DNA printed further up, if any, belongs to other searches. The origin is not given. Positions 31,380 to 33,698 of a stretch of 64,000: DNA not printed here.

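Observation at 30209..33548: Two adjacent secreted proteins built from 2 and 3 tandem DsbA-like thioredoxin modules (five CxxC modules in 3.3 kb)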

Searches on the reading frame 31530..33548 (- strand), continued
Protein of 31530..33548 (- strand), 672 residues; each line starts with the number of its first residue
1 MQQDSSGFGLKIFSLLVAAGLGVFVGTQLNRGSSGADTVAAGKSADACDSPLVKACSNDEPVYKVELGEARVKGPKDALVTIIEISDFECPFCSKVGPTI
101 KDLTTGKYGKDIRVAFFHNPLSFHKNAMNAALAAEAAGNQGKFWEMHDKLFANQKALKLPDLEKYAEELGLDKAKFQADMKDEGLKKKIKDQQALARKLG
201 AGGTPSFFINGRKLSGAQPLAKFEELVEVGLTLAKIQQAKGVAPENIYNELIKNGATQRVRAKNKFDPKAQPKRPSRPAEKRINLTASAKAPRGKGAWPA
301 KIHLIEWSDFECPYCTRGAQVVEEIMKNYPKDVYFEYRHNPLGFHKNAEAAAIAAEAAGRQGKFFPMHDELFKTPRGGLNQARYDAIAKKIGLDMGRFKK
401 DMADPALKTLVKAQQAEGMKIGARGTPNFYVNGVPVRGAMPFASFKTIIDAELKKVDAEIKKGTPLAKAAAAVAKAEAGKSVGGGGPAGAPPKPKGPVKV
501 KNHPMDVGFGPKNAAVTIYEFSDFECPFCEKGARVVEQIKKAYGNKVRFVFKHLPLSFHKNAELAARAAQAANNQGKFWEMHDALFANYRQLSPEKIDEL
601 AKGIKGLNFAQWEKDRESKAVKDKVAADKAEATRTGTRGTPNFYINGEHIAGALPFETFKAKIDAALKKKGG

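Call 11: find_homologous_proteins(query=window:31530-33548:-, max_evalue=1e-10)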
Query window:31530-33548:- (672 aa): 3848 proteins with E <= 1e-10 among 8000 candidates; the best 120 are listed.
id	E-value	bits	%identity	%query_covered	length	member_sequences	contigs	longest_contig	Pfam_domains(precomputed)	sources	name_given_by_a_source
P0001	0.0e+0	1386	91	100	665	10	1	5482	PF13192.13,PF05605.19,PF13743.13,PF13098.14,PF01323.27,PF13462.13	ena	-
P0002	1.1e-283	961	43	90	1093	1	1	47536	PF00462.31,PF13192.13,PF05605.19,PF13743.13,PF00085.27,PF13905.13,PF13098.14,PF01323.27,PF24440.2,PF13462.13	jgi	jgi:protein-disulfide isomerase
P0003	7.3e-272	922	45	90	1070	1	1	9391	PF13192.13,PF26082.1,PF13743.13,PF00085.27,PF13905.13,PF13098.14,PF01323.27,PF00462.31,PF13894.13,PF05605.19,PF13728.13,PF13462.13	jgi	jgi:protein-disulfide isomerase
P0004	1.5e-263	895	40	98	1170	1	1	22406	PF13192.13,PF15638.12,PF13743.13,PF16278.12,PF00085.27,PF13098.14,PF01323.27,PF13462.13,PF00046.36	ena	-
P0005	2.3e-261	887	53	91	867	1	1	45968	PF00462.31,PF06110.18,PF13192.13,PF05605.19,PF13728.13,PF13743.13,PF00085.27,PF13098.14,PF01323.27,PF24440.2,PF13462.13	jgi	jgi:protein-disulfide isomerase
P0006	4.9e-254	863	44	91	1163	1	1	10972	PF06110.18,PF13192.13,PF05605.19,PF13743.13,PF00085.27,PF13098.14,PF01323.27,PF24440.2,PF22767.3,PF28577.1,PF13462.13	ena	-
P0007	1.5e-253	861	44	89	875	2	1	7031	PF00462.31,PF13192.13,PF26082.1,PF05605.19,PF13728.13,PF13743.13,PF00085.27,PF13905.13,PF13098.14,PF01323.27,PF13462.13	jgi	-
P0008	8.7e-252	856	41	93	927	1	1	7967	PF13192.13,PF05605.19,PF13743.13,PF00085.27,PF13098.14,PF01323.27,PF22767.3,PF13462.13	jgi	jgi:protein-disulfide isomerase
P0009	5.3e-251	853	43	98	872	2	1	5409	PF00462.31,PF25051.2,PF13192.13,PF05605.19,PF13743.13,PF00085.27,PF13098.14,PF01323.27,PF24440.2,PF13462.13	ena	-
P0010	4.3e-247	840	48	90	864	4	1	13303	PF26082.1,PF13743.13,PF00085.27,PF13905.13,PF13098.14,PF01323.27,PF12983.13,PF14595.13,PF00462.31,PF13728.13,PF18403.8,PF18414.7,PF13462.13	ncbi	-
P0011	9.0e-247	839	49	91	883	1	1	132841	PF00462.31,PF13728.13,PF13743.13,PF00085.27,PF13905.13,PF13098.14,PF01323.27,PF12983.13,PF13462.13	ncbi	-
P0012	1.9e-245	835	47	93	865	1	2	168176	PF00462.31,PF26082.1,PF13728.13,PF13743.13,PF00085.27,PF13098.14,PF01323.27,PF13462.13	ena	-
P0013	5.6e-245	833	45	91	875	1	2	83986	PF00462.31,PF13728.13,PF13743.13,PF00085.27,PF13098.14,PF01323.27,PF24440.2,PF22767.3,PF23225.2,PF13462.13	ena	-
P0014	1.5e-244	832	42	98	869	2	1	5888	PF00462.31,PF13192.13,PF26082.1,PF13728.13,PF13743.13,PF00085.27,PF13905.13,PF13098.14,PF01323.27,PF13462.13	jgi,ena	-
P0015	9.7e-244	829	47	95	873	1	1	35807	PF00462.31,PF13728.13,PF13743.13,PF00085.27,PF13905.13,PF13098.14,PF18403.8,PF01323.27,PF12983.13,PF18026.7,PF13462.13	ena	-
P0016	3.7e-243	827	48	92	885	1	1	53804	PF04810.21,PF13743.13,PF00085.27,PF13905.13,PF13098.14,PF01323.27,PF12983.13,PF00462.31,PF13728.13,PF18403.8,PF18026.7,PF18414.7,PF13462.13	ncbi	-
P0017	1.5e-242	825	47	91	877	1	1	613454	PF00462.31,PF13728.13,PF13743.13,PF00085.27,PF13905.13,PF13098.14,PF01323.27,PF13462.13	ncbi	ncbi:MAG: DsbA family protein [Bradymonadia bacterium]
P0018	7.1e-242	823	48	94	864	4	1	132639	PF00462.31,PF13728.13,PF13743.13,PF00085.27,PF13905.13,PF13098.14,PF18403.8,PF01323.27,PF12983.13,PF13462.13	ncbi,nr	ncbi:MAG: thioredoxin domain-containing protein [Myxococcales bacterium]|nr:thioredoxin domain-conta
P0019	1.7e-241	822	46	92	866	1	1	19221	PF00462.31,PF13728.13,PF13743.13,PF00085.27,PF13905.13,PF13098.14,PF18403.8,PF01323.27,PF14595.13,PF13462.13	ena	-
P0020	1.1e-240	819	46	90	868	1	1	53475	PF00767.23,PF13192.13,PF13743.13,PF00085.27,PF13905.13,PF13098.14,PF01323.27,PF12983.13,PF00462.31,PF13728.13,PF18026.7,PF13462.13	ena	-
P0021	1.9e-240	818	43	90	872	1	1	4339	PF00462.31,PF13192.13,PF05605.19,PF13743.13,PF00085.27,PF13098.14,PF01323.27,PF24440.2,PF13462.13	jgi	jgi:protein-disulfide isomerase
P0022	3.5e-240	817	59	100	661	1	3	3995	PF00462.31,PF13192.13,PF05605.19,PF13743.13,PF13098.14,PF01323.27,PF13462.13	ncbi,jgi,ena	-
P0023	4.6e-240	817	43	98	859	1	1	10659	PF00462.31,PF13192.13,PF05605.19,PF13728.13,PF13743.13,PF00085.27,PF13905.13,PF13098.14,PF01323.27,PF23225.2,PF13462.13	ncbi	-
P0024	5.7e-240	817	42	98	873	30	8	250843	PF00462.31,PF13192.13,PF05605.19,PF13728.13,PF13743.13,PF00085.27,PF13098.14,PF01323.27,PF24440.2,PF26540.1,PF13462.13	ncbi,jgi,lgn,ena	jgi:protein-disulfide isomerase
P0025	1.4e-239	815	43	98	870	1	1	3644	PF00462.31,PF13192.13,PF26082.1,PF05605.19,PF13743.13,PF00085.27,PF13098.14,PF01323.27,PF24440.2,PF13462.13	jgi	jgi:protein-disulfide isomerase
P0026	6.9e-239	813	42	96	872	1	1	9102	PF00462.31,PF13192.13,PF26082.1,PF05605.19,PF13743.13,PF00085.27,PF13098.14,PF01323.27,PF24440.2,PF26540.1,PF13462.13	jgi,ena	-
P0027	7.2e-239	813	41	98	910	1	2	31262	PF00462.31,PF13192.13,PF13728.13,PF13743.13,PF00085.27,PF13098.14,PF01323.27,PF13462.13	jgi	jgi:protein-disulfide isomerase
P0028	8.1e-239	813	42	98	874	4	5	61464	PF00462.31,PF13192.13,PF05605.19,PF13728.13,PF13743.13,PF00085.27,PF13098.14,PF01323.27,PF24440.2,PF26540.1,PF13462.13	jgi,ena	jgi:protein-disulfide isomerase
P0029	1.2e-238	812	42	98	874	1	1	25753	PF00462.31,PF13192.13,PF05605.19,PF13728.13,PF13743.13,PF00085.27,PF13098.14,PF01323.27,PF24440.2,PF26540.1,PF13462.13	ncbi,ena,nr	ncbi:MAG TPA: thioredoxin domain-containing protein [Polyangia bacterium]|nr:thioredoxin domain-cont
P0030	1.6e-238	812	57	100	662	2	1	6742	PF00462.31,PF05605.19,PF13743.13,PF13098.14,PF01323.27,PF13462.13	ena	-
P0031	2.0e-238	811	43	98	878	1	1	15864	PF00462.31,PF13192.13,PF26082.1,PF05605.19,PF13743.13,PF00085.27,PF13098.14,PF01323.27,PF13462.13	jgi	jgi:protein-disulfide isomerase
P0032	2.5e-238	811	45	90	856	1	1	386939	PF00462.31,PF13728.13,PF13743.13,PF00085.27,PF13905.13,PF13098.14,PF18403.8,PF01323.27,PF13462.13,PF24091.2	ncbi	-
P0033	5.1e-238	810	41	91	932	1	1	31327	PF00462.31,PF06110.18,PF00085.27,PF06186.17,PF13098.14,PF01323.27,PF26540.1,PF23225.2,PF13462.13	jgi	-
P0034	5.9e-238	810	43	98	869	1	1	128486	PF00462.31,PF25051.2,PF13192.13,PF26082.1,PF05605.19,PF13743.13,PF00085.27,PF13098.14,PF01323.27,PF24440.2,PF13462.13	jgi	jgi:protein-disulfide isomerase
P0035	9.0e-238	809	43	98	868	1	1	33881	PF00462.31,PF13192.13,PF26082.1,PF05605.19,PF13743.13,PF00085.27,PF13098.14,PF01323.27,PF13462.13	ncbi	-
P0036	1.6e-237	808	44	90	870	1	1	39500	PF00462.31,PF13192.13,PF26082.1,PF05605.19,PF13743.13,PF00085.27,PF13098.14,PF01323.27,PF13462.13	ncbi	-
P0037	4.1e-237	807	45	90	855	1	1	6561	PF00462.31,PF13728.13,PF13743.13,PF00085.27,PF13905.13,PF13098.14,PF01323.27,PF13462.13,PF24091.2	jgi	jgi:protein-disulfide isomerase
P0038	6.2e-237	807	47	91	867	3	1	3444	PF00462.31,PF13728.13,PF13743.13,PF00085.27,PF13905.13,PF13098.14,PF18403.8,PF01323.27,PF13462.13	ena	-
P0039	6.8e-237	806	57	100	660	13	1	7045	PF00462.31,PF05605.19,PF13743.13,PF13098.14,PF01323.27,PF11527.14,PF13462.13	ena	-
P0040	7.1e-237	806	45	91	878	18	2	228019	PF00462.31,PF13192.13,PF13728.13,PF13743.13,PF00085.27,PF13905.13,PF13098.14,PF01323.27,PF13462.13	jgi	jgi:protein-disulfide isomerase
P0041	8.5e-237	806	44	91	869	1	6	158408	PF00462.31,PF13192.13,PF26082.1,PF05605.19,PF13743.13,PF00085.27,PF13098.14,PF01323.27,PF24440.2,PF26540.1,PF13462.13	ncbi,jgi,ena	-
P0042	8.8e-237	806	42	98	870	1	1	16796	PF00462.31,PF13192.13,PF26082.1,PF05605.19,PF13743.13,PF00085.27,PF13098.14,PF01323.27,PF24440.2,PF13462.13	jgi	jgi:protein-disulfide isomerase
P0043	1.2e-236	806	45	96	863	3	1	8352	PF00462.31,PF26082.1,PF13728.13,PF13743.13,PF00085.27,PF13905.13,PF13098.14,PF01323.27,PF13462.13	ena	-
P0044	2.6e-236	804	42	98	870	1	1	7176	PF00462.31,PF13192.13,PF26082.1,PF05605.19,PF13743.13,PF00085.27,PF13098.14,PF01323.27,PF24440.2,PF13462.13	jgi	-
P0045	3.4e-236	804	57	100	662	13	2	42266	PF00462.31,PF13192.13,PF05605.19,PF13743.13,PF13098.14,PF01323.27,PF13462.13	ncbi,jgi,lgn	jgi:protein-disulfide isomerase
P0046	1.9e-235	802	57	100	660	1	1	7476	PF00462.31,PF13192.13,PF05605.19,PF13743.13,PF13098.14,PF01323.27,PF24440.2,PF13462.13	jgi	jgi:protein-disulfide isomerase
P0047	2.0e-235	802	43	90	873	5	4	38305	PF00462.31,PF13192.13,PF05605.19,PF13728.13,PF13743.13,PF00085.27,PF13098.14,PF01323.27,PF24440.2,PF26540.1,PF13462.13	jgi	jgi:protein-disulfide isomerase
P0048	3.2e-235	801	57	100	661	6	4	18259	PF00462.31,PF13192.13,PF05605.19,PF13743.13,PF13098.14,PF01323.27,PF13462.13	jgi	jgi:protein-disulfide isomerase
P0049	6.3e-234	797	45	91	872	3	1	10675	PF00462.31,PF05605.19,PF13728.13,PF13743.13,PF13098.14,PF01323.27,PF13462.13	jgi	-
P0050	1.1e-233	796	46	94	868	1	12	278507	PF00462.31,PF13728.13,PF13743.13,PF00085.27,PF13905.13,PF13098.14,PF01323.27,PF12983.13,PF13462.13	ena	-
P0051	1.2e-233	796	41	98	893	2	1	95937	PF13192.13,PF13743.13,PF00085.27,PF13098.14,PF01323.27,PF26540.1,PF00462.31,PF13894.13,PF05605.19,PF13728.13,PF24440.2,PF13462.13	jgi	-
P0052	1.5e-233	795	43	97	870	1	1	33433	PF00462.31,PF13192.13,PF26082.1,PF05605.19,PF13743.13,PF00085.27,PF13098.14,PF01323.27,PF24440.2,PF13462.13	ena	-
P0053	1.5e-233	795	48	90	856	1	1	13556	PF00462.31,PF13728.13,PF13743.13,PF00085.27,PF13098.14,PF01323.27,PF13462.13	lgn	-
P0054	3.0e-233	794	43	97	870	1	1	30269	PF00462.31,PF13192.13,PF26082.1,PF05605.19,PF13743.13,PF00085.27,PF13098.14,PF01323.27,PF24440.2,PF13462.13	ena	-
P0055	9.0e-233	793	42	98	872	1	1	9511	PF00462.31,PF13192.13,PF05605.19,PF13743.13,PF00085.27,PF13098.14,PF01323.27,PF24440.2,PF13462.13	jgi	jgi:protein-disulfide isomerase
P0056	3.0e-232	791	44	92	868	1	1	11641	PF00462.31,PF13728.13,PF13743.13,PF00085.27,PF08534.17,PF13905.13,PF13098.14,PF01323.27,PF14595.13,PF13462.13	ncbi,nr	ncbi:MAG: thioredoxin domain-containing protein [Myxococcota bacterium]|nr:thioredoxin domain-contai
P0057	3.5e-232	791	42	91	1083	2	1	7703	PF10896.14,PF13192.13,PF13465.13,PF13743.13,PF00085.27,PF08534.17,PF13098.14,PF01323.27,PF28577.1,PF26540.1,PF00462.31,PF05605.19,PF13728.13,PF23320.2,PF24440.2,PF13462.13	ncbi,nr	ncbi:MAG TPA: hypothetical protein DCE42_11925, partial [Myxococcales bacterium]|nr:hypothetical pro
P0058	3.7e-232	791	45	91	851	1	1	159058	PF13192.13,PF26082.1,PF13743.13,PF00085.27,PF13905.13,PF13098.14,PF01323.27,PF00462.31,PF13894.13,PF13728.13,PF18403.8,PF13462.13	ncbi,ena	-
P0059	6.9e-232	790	60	92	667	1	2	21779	PF00462.31,PF13192.13,PF05605.19,PF13743.13,PF13098.14,PF01323.27,PF24440.2,PF13462.13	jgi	jgi:protein-disulfide isomerase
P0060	2.5e-231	788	42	98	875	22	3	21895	PF00462.31,PF13192.13,PF05605.19,PF13728.13,PF13743.13,PF00085.27,PF13098.14,PF01323.27,PF05049.20,PF24440.2,PF13462.13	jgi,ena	jgi:protein-disulfide isomerase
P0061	3.9e-231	787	59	93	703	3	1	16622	PF00462.31,PF13192.13,PF05605.19,PF13743.13,PF13098.14,PF01323.27,PF13462.13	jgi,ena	-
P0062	2.7e-230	785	58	100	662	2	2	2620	PF00462.31,PF13192.13,PF05605.19,PF13743.13,PF13098.14,PF01323.27,PF24440.2,PF13462.13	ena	-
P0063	1.0e-229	783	45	92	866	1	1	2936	PF00462.31,PF26082.1,PF13728.13,PF13743.13,PF00085.27,PF13905.13,PF13098.14,PF01323.27,PF13462.13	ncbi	-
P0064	6.1e-229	780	37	100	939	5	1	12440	PF00462.31,PF13192.13,PF13743.13,PF00085.27,PF13098.14,PF01323.27,PF13462.13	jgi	-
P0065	1.4e-228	779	46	91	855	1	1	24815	PF00462.31,PF13728.13,PF13743.13,PF00085.27,PF13905.13,PF13098.14,PF01323.27,PF13462.13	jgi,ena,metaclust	metaclust:\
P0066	4.6e-228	777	43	91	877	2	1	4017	PF00462.31,PF13192.13,PF13728.13,PF13743.13,PF00085.27,PF13098.14,PF01323.27,PF13462.13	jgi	jgi:protein-disulfide isomerase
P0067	7.3e-228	777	45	97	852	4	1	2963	PF26082.1,PF13743.13,PF00085.27,PF13905.13,PF13098.14,PF01323.27,PF14595.13,PF22767.3,PF00462.31,PF13728.13,PF18403.8,PF13462.13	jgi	jgi:protein-disulfide isomerase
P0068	1.5e-227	776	45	90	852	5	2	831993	PF00462.31,PF13728.13,PF13743.13,PF00085.27,PF13905.13,PF13098.14,PF01323.27,PF13462.13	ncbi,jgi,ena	jgi:protein-disulfide isomerase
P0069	1.7e-227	775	47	90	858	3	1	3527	PF00462.31,PF05605.19,PF13728.13,PF13743.13,PF00085.27,PF13098.14,PF18403.8,PF01323.27,PF23225.2,PF13462.13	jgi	jgi:protein-disulfide isomerase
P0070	3.8e-227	774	45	92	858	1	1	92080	PF00462.31,PF13728.13,PF13743.13,PF00085.27,PF13098.14,PF01323.27,PF13462.13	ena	-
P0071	4.0e-227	774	42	92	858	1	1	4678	PF00462.31,PF13728.13,PF13743.13,PF00085.27,PF13905.13,PF13098.14,PF01323.27,PF24440.2,PF13462.13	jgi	jgi:protein-disulfide isomerase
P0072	1.8e-226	772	42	100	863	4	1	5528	PF00462.31,PF26082.1,PF13728.13,PF13743.13,PF00085.27,PF13905.13,PF13098.14,PF01323.27,PF18414.7,PF13462.13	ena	-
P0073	3.8e-226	771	45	92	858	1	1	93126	PF00462.31,PF13192.13,PF13728.13,PF13743.13,PF00085.27,PF13098.14,PF01323.27,PF13462.13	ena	-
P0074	4.0e-226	771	45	92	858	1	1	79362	PF00462.31,PF13728.13,PF13743.13,PF00085.27,PF13098.14,PF01323.27,PF13462.13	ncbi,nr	ncbi:MAG: thioredoxin [Myxococcales bacterium]|nr:thioredoxin [Myxococcales bacterium]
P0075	8.8e-226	770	45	92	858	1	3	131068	PF00462.31,PF13192.13,PF13728.13,PF13743.13,PF00085.27,PF13098.14,PF01323.27,PF13462.13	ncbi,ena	-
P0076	1.5e-225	769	45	92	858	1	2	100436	PF00462.31,PF13728.13,PF13743.13,PF00085.27,PF13098.14,PF01323.27,PF13462.13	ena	-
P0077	1.9e-225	769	44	92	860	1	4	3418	PF00462.31,PF26082.1,PF13728.13,PF13743.13,PF00085.27,PF13905.13,PF13098.14,PF01323.27,PF13462.13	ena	-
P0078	2.3e-225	768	48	91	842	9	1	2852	PF00462.31,PF13192.13,PF26082.1,PF13728.13,PF13743.13,PF00085.27,PF13098.14,PF18403.8,PF01323.27,PF13462.13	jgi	jgi:protein-disulfide isomerase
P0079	2.8e-225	768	44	90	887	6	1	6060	PF00462.31,PF13728.13,PF13743.13,PF00085.27,PF13098.14,PF01323.27,PF13462.13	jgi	jgi:protein-disulfide isomerase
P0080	6.8e-225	767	46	98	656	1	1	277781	PF00462.31,PF26082.1,PF13743.13,PF00085.27,PF13098.14,PF01323.27,PF13462.13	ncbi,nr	ncbi:MAG: thioredoxin domain-containing protein [Deltaproteobacteria bacterium]|nr:thioredoxin domai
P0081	4.4e-224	764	45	89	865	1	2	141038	PF00462.31,PF13728.13,PF13743.13,PF00085.27,PF13905.13,PF13098.14,PF01323.27,PF13462.13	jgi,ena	jgi:protein-disulfide isomerase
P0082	8.2e-223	760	44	90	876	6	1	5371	PF00462.31,PF13192.13,PF13728.13,PF13743.13,PF00085.27,PF08534.17,PF13905.13,PF13098.14,PF01323.27,PF14595.13,PF13462.13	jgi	-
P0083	1.1e-222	760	47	90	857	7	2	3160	PF00462.31,PF18402.8,PF13728.13,PF13743.13,PF00085.27,PF13905.13,PF13098.14,PF18403.8,PF01323.27,PF22767.3,PF13462.13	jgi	jgi:protein-disulfide isomerase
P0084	2.7e-222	758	42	91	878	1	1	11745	PF00462.31,PF13192.13,PF05605.19,PF13728.13,PF13743.13,PF00085.27,PF13905.13,PF13098.14,PF01323.27,PF13462.13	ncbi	-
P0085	4.2e-222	758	46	90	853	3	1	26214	PF13192.13,PF13743.13,PF00085.27,PF08534.17,PF13905.13,PF13098.14,PF01323.27,PF23225.2,PF22170.2,PF00462.31,PF13728.13,PF18403.8,PF13462.13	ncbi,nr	ncbi:MAG: thioredoxin domain-containing protein [Myxococcota bacterium]|nr:thioredoxin domain-contai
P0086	6.3e-222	757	43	90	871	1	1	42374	PF00462.31,PF13192.13,PF26082.1,PF05605.19,PF13743.13,PF00085.27,PF13098.14,PF01323.27,PF24440.2,PF13462.13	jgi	jgi:protein-disulfide isomerase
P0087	2.7e-221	755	43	91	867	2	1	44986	PF00462.31,PF26082.1,PF13728.13,PF13743.13,PF00085.27,PF13098.14,PF01323.27,PF13462.13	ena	-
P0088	3.1e-221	755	41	90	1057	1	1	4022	PF00462.31,PF18402.8,PF13728.13,PF13743.13,PF00085.27,PF13098.14,PF01323.27,PF13462.13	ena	-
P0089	4.3e-221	754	45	91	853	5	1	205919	PF00462.31,PF26082.1,PF13728.13,PF13743.13,PF00085.27,PF13098.14,PF18403.8,PF01323.27,PF13462.13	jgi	jgi:protein-disulfide isomerase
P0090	4.8e-221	754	48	90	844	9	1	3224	PF03745.20,PF00767.23,PF13192.13,PF13743.13,PF00085.27,PF13905.13,PF13098.14,PF01323.27,PF23225.2,PF00462.31,PF26021.1,PF05605.19,PF13728.13,PF18403.8,PF13462.13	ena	-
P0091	9.0e-221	753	44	91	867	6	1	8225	PF00462.31,PF06110.18,PF13728.13,PF13743.13,PF00085.27,PF13098.14,PF01323.27,PF24440.2,PF13462.13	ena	-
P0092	1.0e-220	753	43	95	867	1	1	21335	PF00462.31,PF13192.13,PF13728.13,PF13743.13,PF00085.27,PF13905.13,PF13098.14,PF01323.27,PF13462.13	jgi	jgi:protein-disulfide isomerase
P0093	2.0e-220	752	47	91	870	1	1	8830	PF00462.31,PF06110.18,PF13192.13,PF05605.19,PF13728.13,PF13743.13,PF00085.27,PF13098.14,PF01323.27,PF13462.13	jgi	-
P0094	6.4e-220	750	44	90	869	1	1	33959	PF00462.31,PF13192.13,PF26082.1,PF13743.13,PF00085.27,PF13098.14,PF01323.27,PF13462.13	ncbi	-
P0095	8.6e-220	750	41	91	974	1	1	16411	PF13192.13,PF15638.12,PF13743.13,PF13098.14,PF01323.27,PF13462.13,PF00046.36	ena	-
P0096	2.9e-219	748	45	89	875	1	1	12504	PF00462.31,PF13192.13,PF13728.13,PF13743.13,PF00085.27,PF13098.14,PF01323.27,PF13462.13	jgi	jgi:protein-disulfide isomerase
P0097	4.0e-219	748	43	98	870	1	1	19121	PF00462.31,PF13192.13,PF26082.1,PF05605.19,PF13743.13,PF00085.27,PF13098.14,PF01323.27,PF24440.2,PF13462.13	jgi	jgi:protein-disulfide isomerase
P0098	4.5e-219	748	43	91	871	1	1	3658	PF00462.31,PF13192.13,PF05605.19,PF13743.13,PF00085.27,PF13098.14,PF01323.27,PF13462.13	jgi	jgi:protein-disulfide isomerase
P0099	1.4e-218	746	44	98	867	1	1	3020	PF00462.31,PF13192.13,PF13728.13,PF13743.13,PF00085.27,PF13905.13,PF13098.14,PF01323.27,PF13462.13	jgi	-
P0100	2.0e-218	745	43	90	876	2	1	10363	PF00462.31,PF13192.13,PF13728.13,PF13743.13,PF00085.27,PF13905.13,PF13098.14,PF01323.27,PF13462.13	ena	-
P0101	2.9e-218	745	42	97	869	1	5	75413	PF00462.31,PF26082.1,PF13728.13,PF13743.13,PF00085.27,PF13098.14,PF01323.27,PF13462.13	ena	-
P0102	3.9e-218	744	42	98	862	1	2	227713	PF00462.31,PF13192.13,PF13728.13,PF13743.13,PF00085.27,PF13905.13,PF13098.14,PF01323.27,PF13462.13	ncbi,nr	ncbi:MAG: thioredoxin domain-containing protein [Myxococcales bacterium]|nr:thioredoxin domain-conta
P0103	4.4e-218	744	45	91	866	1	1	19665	PF00462.31,PF06110.18,PF13192.13,PF13728.13,PF13743.13,PF00085.27,PF13098.14,PF01323.27,PF13462.13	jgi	jgi:protein-disulfide isomerase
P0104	8.8e-218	743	45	91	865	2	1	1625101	PF00462.31,PF13192.13,PF13743.13,PF00085.27,PF13098.14,PF01323.27,PF13462.13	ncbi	ncbi:MAG: thioredoxin domain-containing protein [Polyangia bacterium]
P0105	1.3e-217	743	44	90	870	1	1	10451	PF00462.31,PF06110.18,PF13192.13,PF05605.19,PF13728.13,PF13743.13,PF00085.27,PF13905.13,PF13098.14,PF01323.27,PF13462.13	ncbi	-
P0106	2.1e-217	742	44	98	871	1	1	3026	PF13192.13,PF26082.1,PF13743.13,PF00085.27,PF13098.14,PF01323.27,PF05049.20,PF00462.31,PF13894.13,PF05605.19,PF24440.2,PF13462.13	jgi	-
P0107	2.5e-217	742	43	91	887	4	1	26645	PF13192.13,PF13743.13,PF00085.27,PF13905.13,PF13098.14,PF01323.27,PF26540.1,PF00462.31,PF04748.19,PF13728.13,PF06898.17,PF13462.13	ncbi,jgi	ncbi:MAG TPA: thioredoxin domain-containing protein [Polyangia bacterium]|jgi:protein-disulfide isom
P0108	3.3e-217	741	46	91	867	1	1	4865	PF00462.31,PF06110.18,PF05605.19,PF13728.13,PF13743.13,PF00085.27,PF13098.14,PF01323.27,PF23225.2,PF13462.13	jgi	jgi:protein-disulfide isomerase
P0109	4.0e-217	741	43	97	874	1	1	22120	PF00462.31,PF13192.13,PF05605.19,PF13728.13,PF13743.13,PF00085.27,PF13905.13,PF13098.14,PF01323.27,PF13462.13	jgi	jgi:protein-disulfide isomerase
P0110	1.1e-216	740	42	98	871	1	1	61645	PF00462.31,PF13728.13,PF13743.13,PF00085.27,PF13905.13,PF13098.14,PF01323.27,PF13462.13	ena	-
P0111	1.9e-216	739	47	91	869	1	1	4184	PF00462.31,PF13192.13,PF18402.8,PF13728.13,PF13743.13,PF00085.27,PF13905.13,PF13098.14,PF01323.27,PF13462.13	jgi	jgi:protein-disulfide isomerase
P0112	2.3e-216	739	43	91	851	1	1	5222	PF00462.31,PF13728.13,PF13743.13,PF00085.27,PF13098.14,PF18403.8,PF01323.27,PF13462.13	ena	-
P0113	3.2e-216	738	41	98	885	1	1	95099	PF00462.31,PF13192.13,PF13728.13,PF13743.13,PF00085.27,PF13905.13,PF13098.14,PF01323.27,PF13462.13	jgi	jgi:protein-disulfide isomerase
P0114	3.8e-216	738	45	97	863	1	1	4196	PF00462.31,PF13192.13,PF18402.8,PF13728.13,PF13743.13,PF00085.27,PF13098.14,PF01323.27,PF24440.2,PF13462.13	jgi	jgi:protein-disulfide isomerase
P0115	7.8e-216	737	40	98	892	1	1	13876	PF00462.31,PF13192.13,PF13728.13,PF13743.13,PF00085.27,PF13905.13,PF13098.14,PF01323.27,PF13462.13,PF24091.2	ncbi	-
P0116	7.9e-216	737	43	88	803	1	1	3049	PF00462.31,PF13894.13,PF13192.13,PF26082.1,PF05605.19,PF13743.13,PF00085.27,PF13098.14,PF01323.27,PF24440.2,PF13462.13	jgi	jgi:protein-disulfide isomerase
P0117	8.0e-216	737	43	92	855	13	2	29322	PF00462.31,PF13728.13,PF13743.13,PF00085.27,PF13905.13,PF13098.14,PF01323.27,PF13462.13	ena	-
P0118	1.7e-215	736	45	90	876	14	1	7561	PF00462.31,PF13192.13,PF13728.13,PF13743.13,PF00085.27,PF13905.13,PF13098.14,PF01323.27,PF13462.13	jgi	-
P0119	2.3e-215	735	44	90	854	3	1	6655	PF00462.31,PF13192.13,PF13728.13,PF13743.13,PF00085.27,PF13905.13,PF13098.14,PF01323.27,PF13462.13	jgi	jgi:protein-disulfide isomerase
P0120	3.2e-215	735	44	91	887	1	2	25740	PF00462.31,PF13192.13,PF13743.13,PF00085.27,PF13098.14,PF01323.27,PF13462.13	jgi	jgi:protein-disulfide isomerase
